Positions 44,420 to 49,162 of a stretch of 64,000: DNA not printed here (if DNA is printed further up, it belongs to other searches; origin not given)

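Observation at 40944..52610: Six defence-type genes chained into one apparent minus-strand operon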

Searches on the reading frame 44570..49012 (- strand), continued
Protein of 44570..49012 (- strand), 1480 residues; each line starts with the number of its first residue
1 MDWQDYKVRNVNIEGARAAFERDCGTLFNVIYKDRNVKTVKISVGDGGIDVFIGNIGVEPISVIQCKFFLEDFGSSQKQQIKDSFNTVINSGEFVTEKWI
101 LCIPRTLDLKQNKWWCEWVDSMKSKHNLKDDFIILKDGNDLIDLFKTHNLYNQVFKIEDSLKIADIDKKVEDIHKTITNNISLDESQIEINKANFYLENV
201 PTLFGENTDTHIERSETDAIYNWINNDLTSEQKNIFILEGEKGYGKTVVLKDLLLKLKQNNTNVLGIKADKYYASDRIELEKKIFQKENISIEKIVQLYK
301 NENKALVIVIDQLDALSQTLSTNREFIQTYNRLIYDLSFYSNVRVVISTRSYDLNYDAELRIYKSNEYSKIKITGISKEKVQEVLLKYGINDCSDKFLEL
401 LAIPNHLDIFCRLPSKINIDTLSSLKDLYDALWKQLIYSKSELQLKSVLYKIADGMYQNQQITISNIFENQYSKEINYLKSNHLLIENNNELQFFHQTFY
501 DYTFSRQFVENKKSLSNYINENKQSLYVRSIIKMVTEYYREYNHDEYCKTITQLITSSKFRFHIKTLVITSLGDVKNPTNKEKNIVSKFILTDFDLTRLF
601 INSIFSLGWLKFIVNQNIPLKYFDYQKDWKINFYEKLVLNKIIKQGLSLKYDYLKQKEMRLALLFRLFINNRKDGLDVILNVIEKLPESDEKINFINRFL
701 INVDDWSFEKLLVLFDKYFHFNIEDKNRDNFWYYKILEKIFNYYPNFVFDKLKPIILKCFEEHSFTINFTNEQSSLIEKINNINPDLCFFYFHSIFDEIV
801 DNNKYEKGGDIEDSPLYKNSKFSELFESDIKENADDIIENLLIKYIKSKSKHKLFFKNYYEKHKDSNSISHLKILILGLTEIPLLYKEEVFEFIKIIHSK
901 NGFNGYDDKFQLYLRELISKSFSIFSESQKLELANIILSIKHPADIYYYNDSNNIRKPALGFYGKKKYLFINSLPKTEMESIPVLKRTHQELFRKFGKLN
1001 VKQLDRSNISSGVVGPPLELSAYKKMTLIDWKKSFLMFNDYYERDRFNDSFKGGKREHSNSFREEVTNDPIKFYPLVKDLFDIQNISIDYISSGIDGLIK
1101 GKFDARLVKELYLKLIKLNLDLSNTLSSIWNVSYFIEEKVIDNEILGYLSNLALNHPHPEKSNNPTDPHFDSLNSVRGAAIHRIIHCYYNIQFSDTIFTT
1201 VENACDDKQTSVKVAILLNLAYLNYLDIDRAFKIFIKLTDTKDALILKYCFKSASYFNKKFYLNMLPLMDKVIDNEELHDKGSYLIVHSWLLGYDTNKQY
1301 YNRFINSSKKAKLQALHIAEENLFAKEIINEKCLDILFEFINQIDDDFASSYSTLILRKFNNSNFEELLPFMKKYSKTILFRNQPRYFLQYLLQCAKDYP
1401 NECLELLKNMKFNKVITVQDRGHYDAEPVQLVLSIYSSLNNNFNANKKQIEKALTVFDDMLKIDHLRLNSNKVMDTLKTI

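Call 20: find_encoding_contigs(protein=P0006, flank=10000, max_places=4)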
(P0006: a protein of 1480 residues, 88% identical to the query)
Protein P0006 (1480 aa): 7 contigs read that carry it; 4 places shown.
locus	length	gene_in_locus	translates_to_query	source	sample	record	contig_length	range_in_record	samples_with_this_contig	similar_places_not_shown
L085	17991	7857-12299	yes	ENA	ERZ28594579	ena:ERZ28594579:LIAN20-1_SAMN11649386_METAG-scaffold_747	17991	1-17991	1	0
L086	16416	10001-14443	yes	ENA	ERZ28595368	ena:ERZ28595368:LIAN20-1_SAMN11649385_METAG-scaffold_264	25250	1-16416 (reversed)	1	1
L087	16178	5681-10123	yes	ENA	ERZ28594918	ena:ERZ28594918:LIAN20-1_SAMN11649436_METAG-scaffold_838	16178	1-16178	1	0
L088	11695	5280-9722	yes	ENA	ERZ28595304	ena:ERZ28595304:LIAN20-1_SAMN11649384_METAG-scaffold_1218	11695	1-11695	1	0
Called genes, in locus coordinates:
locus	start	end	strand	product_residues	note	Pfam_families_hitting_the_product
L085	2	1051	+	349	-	?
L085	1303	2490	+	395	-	-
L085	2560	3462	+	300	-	PF20505:DUF6731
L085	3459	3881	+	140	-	-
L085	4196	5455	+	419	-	-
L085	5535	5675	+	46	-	-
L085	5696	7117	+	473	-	-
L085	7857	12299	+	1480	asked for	PF25199:nSTAND_NTPase5 (faint), PF05729:NACHT (weak)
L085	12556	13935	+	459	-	PF04326:SLFN_AlbA_2, PF13749:HATPase_c_4, PF12802:MarR_2 (weak)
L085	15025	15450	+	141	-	PF22105:DUF6943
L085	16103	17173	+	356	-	PF14350:Beta_protein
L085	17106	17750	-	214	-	PF26915:Phage_P4_cII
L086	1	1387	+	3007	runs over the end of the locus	PF05572:Peptidase_M43, PF00801:PKD, PF18911:PKD_4, PF18962:Por_Secre_tail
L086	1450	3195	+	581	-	PF06739:SBBP (faint), PF18962:Por_Secre_tail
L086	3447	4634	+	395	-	-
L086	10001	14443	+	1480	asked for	PF25199:nSTAND_NTPase5 (faint), PF05729:NACHT (weak)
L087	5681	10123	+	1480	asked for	PF25199:nSTAND_NTPase5 (faint), PF05729:NACHT (weak)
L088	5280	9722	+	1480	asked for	PF25199:nSTAND_NTPase5 (faint), PF05729:NACHT (weak)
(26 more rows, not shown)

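Call 23: find_encoding_contigs(protein=P0013, flank=10000, max_places=2)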
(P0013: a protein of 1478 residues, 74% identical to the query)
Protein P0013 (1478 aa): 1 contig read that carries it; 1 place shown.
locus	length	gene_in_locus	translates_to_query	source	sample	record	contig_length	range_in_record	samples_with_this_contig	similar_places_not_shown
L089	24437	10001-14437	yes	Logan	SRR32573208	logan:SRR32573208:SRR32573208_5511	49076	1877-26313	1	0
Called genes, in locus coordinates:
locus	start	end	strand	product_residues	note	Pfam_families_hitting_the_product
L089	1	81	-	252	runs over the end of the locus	-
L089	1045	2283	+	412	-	PF17293:Arm-DNA-bind_5, PF13102:Phage_int_SAM_5, PF00589:Phage_integrase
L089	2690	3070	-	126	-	-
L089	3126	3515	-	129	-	-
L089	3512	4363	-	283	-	-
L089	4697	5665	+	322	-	PF00753:Lactamase_B (faint)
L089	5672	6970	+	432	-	PF01734:Patatin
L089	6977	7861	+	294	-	-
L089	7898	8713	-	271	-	-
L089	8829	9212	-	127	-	PF12844:HTH_19, PF13560:HTH_31, PF01381:HTH_3, PF13443:HTH_26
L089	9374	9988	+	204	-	-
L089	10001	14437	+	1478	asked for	-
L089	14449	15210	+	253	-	PF01844:HNH (weak)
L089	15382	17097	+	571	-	PF04326:SLFN_AlbA_2, PF13749:HATPase_c_4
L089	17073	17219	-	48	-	-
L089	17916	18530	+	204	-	-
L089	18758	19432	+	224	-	PF00578:AhpC-TSA, PF08534:Redoxin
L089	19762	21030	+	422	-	PF14022:DUF4238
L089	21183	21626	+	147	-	PF04945:YHS (weak)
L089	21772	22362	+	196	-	PF00027:cNMP_binding (weak)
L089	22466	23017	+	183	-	PF02627:CMD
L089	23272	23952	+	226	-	PF00027:cNMP_binding, PF13545:HTH_Crp_2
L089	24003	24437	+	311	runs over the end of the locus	PF24298:DUF7482 (faint)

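Call 24: find_encoding_contigs(protein=P0005, flank=10000, max_places=3)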
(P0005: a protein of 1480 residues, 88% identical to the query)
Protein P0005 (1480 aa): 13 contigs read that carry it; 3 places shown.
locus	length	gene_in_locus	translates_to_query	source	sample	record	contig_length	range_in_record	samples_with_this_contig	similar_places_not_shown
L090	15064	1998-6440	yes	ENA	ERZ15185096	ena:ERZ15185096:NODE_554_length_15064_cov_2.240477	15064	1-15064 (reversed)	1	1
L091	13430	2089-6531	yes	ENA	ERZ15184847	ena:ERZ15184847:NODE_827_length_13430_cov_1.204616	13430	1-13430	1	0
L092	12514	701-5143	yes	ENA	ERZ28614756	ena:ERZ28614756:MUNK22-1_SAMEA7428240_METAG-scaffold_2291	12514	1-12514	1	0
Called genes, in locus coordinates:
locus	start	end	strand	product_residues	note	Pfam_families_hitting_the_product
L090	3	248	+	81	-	?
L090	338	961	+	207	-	-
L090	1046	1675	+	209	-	-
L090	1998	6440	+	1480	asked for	PF13401:AAA_22 (faint), PF25199:nSTAND_NTPase5 (weak), PF00004:AAA (faint), PF05729:NACHT (weak)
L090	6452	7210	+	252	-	PF01844:HNH (weak)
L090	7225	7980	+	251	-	PF00149:Metallophos, PF12850:Metallophos_2 (faint)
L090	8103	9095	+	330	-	-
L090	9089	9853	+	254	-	-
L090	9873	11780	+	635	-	PF02463:SMC_N, PF11398:DUF2813, PF13175:AAA_15, PF13476:AAA_23, PF13304:AAA_21, PF20469:OLD-like_TOPRIM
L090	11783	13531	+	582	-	PF00580:UvrD-helicase, PF13245:AAA_19, PF13361:UvrD_C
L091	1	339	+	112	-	?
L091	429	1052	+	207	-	-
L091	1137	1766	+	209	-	-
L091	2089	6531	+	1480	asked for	PF13401:AAA_22 (faint), PF25199:nSTAND_NTPase5 (weak), PF00004:AAA (faint), PF05729:NACHT (weak)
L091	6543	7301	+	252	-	PF01844:HNH (weak)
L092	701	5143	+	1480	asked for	PF13401:AAA_22 (faint), PF25199:nSTAND_NTPase5 (weak), PF00004:AAA (faint), PF05729:NACHT (weak)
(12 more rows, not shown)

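Call 35: search_solved_structures(query=window:44570-49012:-, max_evalue=1)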
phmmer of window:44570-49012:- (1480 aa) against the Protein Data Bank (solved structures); distinct sequences matched with E-value up to 1: 1.
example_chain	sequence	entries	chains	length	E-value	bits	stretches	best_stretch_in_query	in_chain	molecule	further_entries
9n00_A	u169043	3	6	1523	8.8e-10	40.1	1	232-620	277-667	AAA family ATPase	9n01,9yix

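Call 37: search_protein_families(library=ncbifam, proteins=[window:44570-49012:-], max_evalue=0.01)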
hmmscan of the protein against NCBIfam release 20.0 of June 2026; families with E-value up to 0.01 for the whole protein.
window:44570-49012:- (1480 aa): 1 family
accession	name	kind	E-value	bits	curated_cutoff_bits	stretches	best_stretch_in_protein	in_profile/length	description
TIGR00064.1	ftsY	equivalog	0.0058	15.9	260.7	0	156-291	9-136/279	signal recognition particle-docking protein FtsY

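Call 55: list_cluster_members(proteins=[window:44570-49012:-, window:43797-44558:-, window:49017-51383:-, window:41893-43773:-, window:40944-41891:-, window:51385-52473:-])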
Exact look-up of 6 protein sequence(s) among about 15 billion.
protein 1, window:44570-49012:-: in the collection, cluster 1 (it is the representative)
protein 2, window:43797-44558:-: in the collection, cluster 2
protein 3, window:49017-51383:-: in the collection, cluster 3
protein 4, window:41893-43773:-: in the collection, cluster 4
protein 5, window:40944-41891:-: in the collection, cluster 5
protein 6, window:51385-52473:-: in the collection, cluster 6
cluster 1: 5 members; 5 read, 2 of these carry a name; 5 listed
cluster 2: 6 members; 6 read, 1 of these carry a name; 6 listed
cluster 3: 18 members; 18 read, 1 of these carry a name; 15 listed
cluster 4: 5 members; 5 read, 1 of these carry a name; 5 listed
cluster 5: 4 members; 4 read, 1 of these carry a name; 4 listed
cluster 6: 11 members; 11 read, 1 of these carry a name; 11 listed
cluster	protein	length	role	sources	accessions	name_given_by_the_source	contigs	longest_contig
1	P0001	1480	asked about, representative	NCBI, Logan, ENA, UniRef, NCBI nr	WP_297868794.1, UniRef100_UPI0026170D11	AAA family ATPase [uncultured Flavobacterium sp.] | AAA family ATPase n=1 Tax=uncultured Flavobacterium sp. TaxID=165435 RepID=UPI0026170D11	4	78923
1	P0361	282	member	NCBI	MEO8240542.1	MAG: NACHT domain-containing protein, partial [Flavobacterium sp.]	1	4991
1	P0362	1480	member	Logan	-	-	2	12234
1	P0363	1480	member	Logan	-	-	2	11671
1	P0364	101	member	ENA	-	-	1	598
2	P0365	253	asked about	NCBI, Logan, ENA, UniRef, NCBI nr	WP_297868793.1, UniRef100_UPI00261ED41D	HNH endonuclease signature motif containing protein [uncultured Flavobacterium sp.] | HNH endonuclease signature motif containing protein n=1 Tax=uncultured Flavobacterium sp. ...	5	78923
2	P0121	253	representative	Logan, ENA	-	-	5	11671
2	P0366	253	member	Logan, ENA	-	-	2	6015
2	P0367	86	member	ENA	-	-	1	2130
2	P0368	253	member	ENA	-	-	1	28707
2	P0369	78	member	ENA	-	-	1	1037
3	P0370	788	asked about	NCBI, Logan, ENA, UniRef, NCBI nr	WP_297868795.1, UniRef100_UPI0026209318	S8 family peptidase [uncultured Flavobacterium sp.] | S8 family peptidase n=1 Tax=uncultured Flavobacterium sp. TaxID=165435 RepID=UPI0026209318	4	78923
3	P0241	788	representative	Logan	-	-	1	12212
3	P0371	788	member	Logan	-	-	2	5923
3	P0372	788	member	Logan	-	-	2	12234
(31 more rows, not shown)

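Call 59: search_solved_structures(query=A1, max_evalue=0.01)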
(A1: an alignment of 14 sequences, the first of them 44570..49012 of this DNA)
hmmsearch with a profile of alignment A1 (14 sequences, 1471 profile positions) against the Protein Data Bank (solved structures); distinct sequences matched with E-value up to 0.01: 1.
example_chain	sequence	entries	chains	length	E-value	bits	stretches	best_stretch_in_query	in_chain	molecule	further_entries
9n00_A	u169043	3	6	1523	9.4e-19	69.7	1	215-640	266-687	AAA family ATPase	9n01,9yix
